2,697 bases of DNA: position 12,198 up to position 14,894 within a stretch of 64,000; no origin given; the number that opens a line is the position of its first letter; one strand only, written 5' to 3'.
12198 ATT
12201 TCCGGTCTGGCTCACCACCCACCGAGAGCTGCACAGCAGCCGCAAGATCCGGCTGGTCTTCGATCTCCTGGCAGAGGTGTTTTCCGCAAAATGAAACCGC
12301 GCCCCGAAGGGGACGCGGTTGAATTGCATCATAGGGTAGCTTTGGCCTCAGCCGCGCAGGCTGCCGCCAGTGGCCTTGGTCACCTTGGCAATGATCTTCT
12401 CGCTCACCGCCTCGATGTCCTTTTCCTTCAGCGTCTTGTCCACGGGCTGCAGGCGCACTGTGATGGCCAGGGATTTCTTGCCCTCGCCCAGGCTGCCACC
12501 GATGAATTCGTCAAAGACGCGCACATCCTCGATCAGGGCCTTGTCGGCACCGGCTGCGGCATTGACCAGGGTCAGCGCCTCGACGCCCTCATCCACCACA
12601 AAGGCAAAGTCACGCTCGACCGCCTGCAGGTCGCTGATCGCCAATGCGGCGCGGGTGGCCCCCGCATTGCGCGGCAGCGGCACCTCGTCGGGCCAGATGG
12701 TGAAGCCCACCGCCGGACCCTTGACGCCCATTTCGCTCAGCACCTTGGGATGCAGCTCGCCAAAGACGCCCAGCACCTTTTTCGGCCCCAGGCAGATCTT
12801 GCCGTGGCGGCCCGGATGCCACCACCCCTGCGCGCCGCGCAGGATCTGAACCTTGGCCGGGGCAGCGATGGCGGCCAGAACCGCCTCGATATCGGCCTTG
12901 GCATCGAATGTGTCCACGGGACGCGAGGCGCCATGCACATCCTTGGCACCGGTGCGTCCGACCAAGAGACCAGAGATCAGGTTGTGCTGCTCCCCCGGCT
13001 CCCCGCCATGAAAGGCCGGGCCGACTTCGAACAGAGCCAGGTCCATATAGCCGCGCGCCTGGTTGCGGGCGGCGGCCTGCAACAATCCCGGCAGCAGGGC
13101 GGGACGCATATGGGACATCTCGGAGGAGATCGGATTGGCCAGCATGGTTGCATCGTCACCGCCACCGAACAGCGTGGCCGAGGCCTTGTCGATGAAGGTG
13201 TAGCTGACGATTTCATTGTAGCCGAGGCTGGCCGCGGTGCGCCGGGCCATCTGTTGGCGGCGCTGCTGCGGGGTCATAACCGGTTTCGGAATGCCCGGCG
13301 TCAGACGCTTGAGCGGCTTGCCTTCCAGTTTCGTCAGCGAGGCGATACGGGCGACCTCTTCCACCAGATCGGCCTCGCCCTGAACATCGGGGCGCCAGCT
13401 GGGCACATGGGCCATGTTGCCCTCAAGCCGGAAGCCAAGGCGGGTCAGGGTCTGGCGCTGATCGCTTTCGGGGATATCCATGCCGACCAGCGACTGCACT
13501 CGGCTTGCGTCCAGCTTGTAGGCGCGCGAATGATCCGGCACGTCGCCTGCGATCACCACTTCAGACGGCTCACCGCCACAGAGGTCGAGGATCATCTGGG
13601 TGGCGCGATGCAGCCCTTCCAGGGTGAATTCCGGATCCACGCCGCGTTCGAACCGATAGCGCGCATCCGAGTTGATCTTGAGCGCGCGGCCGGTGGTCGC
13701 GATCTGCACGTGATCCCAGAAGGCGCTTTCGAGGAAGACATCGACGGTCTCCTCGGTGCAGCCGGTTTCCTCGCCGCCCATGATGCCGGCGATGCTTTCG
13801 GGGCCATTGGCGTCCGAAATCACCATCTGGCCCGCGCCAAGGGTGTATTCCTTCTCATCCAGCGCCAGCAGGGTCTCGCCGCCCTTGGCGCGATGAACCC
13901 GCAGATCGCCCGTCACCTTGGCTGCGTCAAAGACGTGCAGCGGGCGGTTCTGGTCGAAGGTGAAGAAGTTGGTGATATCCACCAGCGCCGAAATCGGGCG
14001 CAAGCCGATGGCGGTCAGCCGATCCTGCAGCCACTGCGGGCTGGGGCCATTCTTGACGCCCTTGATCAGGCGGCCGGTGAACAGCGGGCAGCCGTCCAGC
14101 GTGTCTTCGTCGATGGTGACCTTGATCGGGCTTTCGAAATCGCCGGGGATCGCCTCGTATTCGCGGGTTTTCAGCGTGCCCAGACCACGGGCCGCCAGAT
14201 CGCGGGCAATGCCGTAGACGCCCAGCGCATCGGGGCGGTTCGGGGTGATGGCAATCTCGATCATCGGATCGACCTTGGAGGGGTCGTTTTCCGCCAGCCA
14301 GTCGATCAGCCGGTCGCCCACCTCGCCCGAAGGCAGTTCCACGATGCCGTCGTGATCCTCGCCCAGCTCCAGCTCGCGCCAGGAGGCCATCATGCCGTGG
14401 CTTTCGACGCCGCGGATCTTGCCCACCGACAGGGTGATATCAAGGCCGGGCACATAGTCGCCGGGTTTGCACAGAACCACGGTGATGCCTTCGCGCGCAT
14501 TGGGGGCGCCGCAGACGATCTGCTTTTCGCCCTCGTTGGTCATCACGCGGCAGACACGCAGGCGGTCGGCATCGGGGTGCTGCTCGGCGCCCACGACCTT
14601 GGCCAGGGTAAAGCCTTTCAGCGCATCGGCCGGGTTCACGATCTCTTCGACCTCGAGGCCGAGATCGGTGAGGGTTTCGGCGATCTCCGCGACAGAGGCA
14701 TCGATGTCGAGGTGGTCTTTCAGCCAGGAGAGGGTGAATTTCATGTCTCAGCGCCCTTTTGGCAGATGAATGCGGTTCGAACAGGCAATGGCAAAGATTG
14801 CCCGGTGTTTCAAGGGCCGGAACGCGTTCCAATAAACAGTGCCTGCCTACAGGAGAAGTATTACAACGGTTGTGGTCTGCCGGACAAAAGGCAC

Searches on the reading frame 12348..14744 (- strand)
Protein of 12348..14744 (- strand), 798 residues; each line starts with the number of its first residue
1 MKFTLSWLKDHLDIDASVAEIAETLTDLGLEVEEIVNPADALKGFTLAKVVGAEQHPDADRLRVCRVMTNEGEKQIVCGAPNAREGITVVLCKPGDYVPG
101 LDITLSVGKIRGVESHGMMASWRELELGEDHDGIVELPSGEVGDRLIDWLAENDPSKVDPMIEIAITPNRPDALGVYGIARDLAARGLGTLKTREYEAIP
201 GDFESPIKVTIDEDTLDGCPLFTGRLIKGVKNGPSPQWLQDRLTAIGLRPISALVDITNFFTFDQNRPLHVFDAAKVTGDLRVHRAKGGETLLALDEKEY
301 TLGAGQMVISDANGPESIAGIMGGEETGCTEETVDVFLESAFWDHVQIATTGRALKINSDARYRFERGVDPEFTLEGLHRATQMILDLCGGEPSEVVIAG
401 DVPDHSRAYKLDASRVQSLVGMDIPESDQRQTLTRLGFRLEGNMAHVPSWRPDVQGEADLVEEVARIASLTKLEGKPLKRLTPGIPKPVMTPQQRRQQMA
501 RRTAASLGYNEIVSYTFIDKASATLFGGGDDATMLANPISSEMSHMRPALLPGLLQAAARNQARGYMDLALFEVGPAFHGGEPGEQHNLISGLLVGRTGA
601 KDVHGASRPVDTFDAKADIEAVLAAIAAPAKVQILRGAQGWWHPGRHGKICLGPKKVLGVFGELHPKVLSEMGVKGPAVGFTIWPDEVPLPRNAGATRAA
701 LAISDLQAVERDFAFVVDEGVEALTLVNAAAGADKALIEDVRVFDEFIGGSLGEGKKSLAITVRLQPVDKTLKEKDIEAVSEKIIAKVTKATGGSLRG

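Call 15: search_protein_families(library=pfam, proteins=[window:12348-14744:-])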
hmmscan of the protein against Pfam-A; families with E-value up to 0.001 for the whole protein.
window:12348-14744:- (798 aa): 5 families
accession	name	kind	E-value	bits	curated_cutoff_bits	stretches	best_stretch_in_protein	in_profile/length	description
PF03483.22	B3_4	-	8.3e-68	227.8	29.3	1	219-390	2-174/174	B3/4 domain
PF17759.6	tRNA_synthFbeta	-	8e-48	163.2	22.4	1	490-683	15-212/214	Phenylalanyl tRNA synthetase beta chain CLM domain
PF03147.19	FDX-ACB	-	9.2e-23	80.9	31.1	1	704-797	1-94/94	Ferredoxin-fold anticodon binding domain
PF03484.21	B5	-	8.9e-19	67.9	28.6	1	410-467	2-64/67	tRNA synthetase B5 domain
PF01588.26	tRNA_bind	-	5.6e-16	58.9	27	1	46-140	2-90/96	Putative tRNA binding domain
